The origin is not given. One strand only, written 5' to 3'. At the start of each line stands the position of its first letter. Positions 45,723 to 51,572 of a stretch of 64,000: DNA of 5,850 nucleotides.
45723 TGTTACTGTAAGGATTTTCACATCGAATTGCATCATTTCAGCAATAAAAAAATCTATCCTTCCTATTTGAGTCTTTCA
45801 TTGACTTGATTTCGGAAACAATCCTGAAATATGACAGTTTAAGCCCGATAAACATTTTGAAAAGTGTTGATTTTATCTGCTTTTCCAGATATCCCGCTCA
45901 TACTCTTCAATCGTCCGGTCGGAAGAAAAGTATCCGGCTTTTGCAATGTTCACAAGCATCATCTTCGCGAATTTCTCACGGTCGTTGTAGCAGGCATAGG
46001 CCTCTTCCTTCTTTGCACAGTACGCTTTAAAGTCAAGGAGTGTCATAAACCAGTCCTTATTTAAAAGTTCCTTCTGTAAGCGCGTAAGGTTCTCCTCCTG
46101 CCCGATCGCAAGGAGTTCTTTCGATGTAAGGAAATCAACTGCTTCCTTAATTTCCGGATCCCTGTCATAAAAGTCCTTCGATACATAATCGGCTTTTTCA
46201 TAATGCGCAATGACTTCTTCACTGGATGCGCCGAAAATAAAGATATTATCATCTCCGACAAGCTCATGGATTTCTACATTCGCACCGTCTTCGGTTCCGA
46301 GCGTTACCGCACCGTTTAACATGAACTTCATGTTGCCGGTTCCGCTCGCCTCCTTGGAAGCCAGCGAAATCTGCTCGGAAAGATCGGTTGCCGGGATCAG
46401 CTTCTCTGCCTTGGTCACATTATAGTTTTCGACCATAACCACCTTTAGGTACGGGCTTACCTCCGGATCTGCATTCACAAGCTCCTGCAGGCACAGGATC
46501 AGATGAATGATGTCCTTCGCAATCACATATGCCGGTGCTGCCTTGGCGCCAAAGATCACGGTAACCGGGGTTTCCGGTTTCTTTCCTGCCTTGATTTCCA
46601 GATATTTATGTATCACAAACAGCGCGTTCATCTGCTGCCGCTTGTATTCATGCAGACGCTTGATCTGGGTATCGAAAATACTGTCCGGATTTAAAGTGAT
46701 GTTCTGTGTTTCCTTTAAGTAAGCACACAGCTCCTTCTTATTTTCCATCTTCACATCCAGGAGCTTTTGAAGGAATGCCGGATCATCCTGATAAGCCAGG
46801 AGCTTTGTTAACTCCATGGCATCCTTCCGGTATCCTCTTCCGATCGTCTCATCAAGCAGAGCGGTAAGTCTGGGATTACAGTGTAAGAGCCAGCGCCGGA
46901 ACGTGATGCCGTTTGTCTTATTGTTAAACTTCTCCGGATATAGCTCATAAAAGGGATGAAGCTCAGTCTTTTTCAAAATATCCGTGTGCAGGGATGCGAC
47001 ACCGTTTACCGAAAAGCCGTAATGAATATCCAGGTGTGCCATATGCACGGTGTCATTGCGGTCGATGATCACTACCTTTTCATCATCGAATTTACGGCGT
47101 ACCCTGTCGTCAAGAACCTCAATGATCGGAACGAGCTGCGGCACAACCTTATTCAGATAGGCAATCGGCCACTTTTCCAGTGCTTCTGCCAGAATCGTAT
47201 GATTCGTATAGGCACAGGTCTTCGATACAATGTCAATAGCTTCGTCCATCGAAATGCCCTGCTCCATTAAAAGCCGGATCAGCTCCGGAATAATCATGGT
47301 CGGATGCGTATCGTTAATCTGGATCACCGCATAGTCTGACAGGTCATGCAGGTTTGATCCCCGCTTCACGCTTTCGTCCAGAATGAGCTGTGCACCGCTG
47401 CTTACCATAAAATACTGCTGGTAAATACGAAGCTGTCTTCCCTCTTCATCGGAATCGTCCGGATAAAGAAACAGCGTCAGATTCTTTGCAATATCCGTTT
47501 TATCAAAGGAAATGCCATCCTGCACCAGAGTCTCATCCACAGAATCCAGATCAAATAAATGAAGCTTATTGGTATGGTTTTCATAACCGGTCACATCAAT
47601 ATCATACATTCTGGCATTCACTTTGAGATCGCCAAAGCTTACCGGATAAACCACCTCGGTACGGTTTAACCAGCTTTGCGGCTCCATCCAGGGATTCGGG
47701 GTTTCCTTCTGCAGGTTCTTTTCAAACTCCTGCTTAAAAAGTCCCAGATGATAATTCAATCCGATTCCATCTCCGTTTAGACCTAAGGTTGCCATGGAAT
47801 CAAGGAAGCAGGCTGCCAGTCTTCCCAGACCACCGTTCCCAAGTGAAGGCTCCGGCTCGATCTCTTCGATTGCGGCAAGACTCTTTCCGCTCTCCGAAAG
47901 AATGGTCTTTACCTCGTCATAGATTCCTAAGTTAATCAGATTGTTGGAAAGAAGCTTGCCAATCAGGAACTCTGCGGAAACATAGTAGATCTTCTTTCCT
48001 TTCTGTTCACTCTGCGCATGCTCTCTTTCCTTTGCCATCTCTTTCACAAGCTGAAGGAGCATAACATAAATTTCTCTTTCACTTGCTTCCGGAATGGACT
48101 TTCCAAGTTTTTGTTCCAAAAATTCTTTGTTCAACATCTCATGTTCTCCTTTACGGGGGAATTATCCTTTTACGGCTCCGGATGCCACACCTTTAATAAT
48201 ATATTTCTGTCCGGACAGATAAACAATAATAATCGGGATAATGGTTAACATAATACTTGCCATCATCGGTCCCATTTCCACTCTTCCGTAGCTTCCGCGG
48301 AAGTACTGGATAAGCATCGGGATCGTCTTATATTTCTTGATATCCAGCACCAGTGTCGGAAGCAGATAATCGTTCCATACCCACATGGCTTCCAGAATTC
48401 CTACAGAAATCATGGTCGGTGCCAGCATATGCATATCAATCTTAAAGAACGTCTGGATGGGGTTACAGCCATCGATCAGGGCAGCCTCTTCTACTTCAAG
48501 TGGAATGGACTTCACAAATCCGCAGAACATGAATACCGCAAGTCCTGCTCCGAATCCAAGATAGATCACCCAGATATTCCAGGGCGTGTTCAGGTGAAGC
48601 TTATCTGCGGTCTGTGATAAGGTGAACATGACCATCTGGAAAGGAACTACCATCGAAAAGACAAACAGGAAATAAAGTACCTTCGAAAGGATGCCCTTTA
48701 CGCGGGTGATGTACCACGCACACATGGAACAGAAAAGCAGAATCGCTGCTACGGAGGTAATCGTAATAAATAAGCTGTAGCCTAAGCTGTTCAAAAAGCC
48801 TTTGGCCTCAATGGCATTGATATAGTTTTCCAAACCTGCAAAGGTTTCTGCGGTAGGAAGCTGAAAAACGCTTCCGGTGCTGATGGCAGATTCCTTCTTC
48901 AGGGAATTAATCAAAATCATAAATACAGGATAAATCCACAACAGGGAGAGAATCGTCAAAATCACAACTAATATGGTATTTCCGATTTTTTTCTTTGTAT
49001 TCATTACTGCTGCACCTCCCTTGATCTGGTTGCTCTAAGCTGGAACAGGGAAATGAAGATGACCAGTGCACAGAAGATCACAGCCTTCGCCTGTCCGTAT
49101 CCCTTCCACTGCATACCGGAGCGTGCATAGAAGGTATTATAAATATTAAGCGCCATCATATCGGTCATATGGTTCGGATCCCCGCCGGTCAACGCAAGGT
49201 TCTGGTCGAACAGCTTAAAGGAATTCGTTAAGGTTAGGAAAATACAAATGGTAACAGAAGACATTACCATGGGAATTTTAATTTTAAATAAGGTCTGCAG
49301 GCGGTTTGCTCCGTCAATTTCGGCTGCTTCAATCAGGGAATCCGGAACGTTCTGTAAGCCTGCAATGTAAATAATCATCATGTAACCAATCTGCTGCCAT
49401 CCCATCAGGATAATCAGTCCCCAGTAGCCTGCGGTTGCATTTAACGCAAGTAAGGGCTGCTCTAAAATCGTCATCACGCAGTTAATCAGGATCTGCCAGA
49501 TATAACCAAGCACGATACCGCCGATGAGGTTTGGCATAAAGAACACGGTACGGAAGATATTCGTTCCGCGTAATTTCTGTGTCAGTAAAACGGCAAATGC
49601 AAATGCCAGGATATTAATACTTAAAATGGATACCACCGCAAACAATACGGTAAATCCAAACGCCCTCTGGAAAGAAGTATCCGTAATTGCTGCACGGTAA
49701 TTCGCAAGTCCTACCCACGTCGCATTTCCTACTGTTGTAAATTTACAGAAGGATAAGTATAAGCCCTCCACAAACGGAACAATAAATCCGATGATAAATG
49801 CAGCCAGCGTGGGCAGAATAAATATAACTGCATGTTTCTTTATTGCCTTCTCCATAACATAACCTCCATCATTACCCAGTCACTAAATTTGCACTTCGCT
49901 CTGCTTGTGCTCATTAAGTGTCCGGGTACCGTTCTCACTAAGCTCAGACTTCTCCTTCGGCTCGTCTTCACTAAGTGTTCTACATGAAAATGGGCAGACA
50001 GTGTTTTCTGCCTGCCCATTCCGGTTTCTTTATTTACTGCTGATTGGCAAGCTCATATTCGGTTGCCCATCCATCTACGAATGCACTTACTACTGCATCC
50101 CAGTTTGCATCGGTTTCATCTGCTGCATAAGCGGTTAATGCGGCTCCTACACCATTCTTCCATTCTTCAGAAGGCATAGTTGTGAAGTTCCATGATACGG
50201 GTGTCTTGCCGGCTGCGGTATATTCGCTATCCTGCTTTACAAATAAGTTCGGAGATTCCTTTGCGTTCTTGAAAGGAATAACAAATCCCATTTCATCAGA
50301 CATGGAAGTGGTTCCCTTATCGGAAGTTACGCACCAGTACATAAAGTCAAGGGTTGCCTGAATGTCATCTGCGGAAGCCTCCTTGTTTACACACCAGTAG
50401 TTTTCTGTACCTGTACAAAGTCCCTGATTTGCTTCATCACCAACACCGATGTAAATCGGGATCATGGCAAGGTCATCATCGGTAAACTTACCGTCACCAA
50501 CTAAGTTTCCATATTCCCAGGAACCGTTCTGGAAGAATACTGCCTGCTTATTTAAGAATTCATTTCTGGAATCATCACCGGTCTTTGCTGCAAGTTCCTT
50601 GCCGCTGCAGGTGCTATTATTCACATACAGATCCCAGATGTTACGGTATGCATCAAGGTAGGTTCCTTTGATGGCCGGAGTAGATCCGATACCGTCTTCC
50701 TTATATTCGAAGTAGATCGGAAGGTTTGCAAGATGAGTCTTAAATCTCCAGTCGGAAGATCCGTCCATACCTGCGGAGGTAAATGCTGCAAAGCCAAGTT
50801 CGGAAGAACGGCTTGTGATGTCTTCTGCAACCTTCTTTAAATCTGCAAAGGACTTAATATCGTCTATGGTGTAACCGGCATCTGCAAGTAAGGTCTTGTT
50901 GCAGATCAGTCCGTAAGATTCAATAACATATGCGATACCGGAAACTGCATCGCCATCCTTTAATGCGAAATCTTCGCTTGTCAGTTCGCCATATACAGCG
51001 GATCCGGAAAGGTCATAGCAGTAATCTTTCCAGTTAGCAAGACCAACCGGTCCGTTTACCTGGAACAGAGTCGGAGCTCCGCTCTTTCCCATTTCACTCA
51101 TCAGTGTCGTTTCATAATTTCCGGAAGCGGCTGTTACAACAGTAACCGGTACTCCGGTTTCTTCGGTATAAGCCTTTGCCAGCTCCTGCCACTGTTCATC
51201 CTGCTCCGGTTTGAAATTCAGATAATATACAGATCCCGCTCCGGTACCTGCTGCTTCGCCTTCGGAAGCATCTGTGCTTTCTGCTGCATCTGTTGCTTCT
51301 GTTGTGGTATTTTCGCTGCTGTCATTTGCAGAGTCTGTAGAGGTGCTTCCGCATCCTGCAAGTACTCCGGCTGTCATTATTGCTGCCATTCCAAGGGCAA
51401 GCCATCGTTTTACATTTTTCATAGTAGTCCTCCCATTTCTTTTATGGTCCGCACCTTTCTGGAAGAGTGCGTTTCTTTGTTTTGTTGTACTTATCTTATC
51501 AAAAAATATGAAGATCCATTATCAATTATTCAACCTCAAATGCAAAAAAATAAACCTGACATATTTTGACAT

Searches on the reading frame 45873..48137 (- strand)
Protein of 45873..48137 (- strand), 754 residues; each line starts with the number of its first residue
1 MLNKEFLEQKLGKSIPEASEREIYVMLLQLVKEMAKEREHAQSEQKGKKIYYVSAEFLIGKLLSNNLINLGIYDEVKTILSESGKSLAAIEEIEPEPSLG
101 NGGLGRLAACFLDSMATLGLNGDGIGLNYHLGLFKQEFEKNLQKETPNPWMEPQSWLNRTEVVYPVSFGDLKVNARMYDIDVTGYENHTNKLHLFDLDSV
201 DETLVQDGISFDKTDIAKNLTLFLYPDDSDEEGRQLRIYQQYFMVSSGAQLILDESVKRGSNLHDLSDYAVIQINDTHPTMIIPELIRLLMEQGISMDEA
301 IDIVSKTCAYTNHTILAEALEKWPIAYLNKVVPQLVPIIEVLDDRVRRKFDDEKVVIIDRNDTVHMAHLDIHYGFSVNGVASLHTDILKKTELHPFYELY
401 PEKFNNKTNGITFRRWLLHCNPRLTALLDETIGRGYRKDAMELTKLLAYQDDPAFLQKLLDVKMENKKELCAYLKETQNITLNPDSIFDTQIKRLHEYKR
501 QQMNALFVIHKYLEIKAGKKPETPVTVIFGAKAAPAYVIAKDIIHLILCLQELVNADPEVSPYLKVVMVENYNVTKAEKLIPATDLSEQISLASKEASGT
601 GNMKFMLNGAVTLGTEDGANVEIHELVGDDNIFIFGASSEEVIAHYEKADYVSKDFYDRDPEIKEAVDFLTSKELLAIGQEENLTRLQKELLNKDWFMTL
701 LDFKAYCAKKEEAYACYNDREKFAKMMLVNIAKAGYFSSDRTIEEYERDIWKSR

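Call 73: search_protein_families(library=pfam, proteins=[window:45873-48137:-], max_evalue=0.00001)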
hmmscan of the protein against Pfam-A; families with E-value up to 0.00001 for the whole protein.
window:45873-48137:- (754 aa): 1 family
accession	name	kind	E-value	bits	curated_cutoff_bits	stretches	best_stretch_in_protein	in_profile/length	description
PF00343.26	Phosphorylase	-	8.8e-269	894.1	27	1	81-752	2-712/713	Carbohydrate phosphorylase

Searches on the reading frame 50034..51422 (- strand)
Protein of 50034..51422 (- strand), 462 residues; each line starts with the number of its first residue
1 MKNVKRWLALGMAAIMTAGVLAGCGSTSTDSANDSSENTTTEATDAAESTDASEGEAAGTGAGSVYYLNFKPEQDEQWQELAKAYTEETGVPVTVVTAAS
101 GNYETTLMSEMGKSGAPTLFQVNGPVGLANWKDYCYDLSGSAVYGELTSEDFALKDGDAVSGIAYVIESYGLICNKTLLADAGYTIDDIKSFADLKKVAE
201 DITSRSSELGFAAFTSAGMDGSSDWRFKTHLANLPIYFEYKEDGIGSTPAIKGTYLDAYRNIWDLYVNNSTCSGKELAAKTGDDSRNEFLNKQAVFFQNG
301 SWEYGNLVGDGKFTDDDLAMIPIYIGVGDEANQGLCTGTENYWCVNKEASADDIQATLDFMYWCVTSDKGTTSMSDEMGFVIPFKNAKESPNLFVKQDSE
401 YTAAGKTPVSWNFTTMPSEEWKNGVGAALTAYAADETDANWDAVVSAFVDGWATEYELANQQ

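Call 73: search_protein_families(library=pfam, proteins=[window:50034-51422:-], max_evalue=0.00001)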
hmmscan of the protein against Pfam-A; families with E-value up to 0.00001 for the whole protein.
window:50034-51422:- (462 aa): 1 family
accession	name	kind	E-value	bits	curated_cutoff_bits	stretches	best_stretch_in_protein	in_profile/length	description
PF13416.11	SBP_bac_8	-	1.3e-40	140.4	27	1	80-401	1-277/279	Bacterial extracellular solute-binding protein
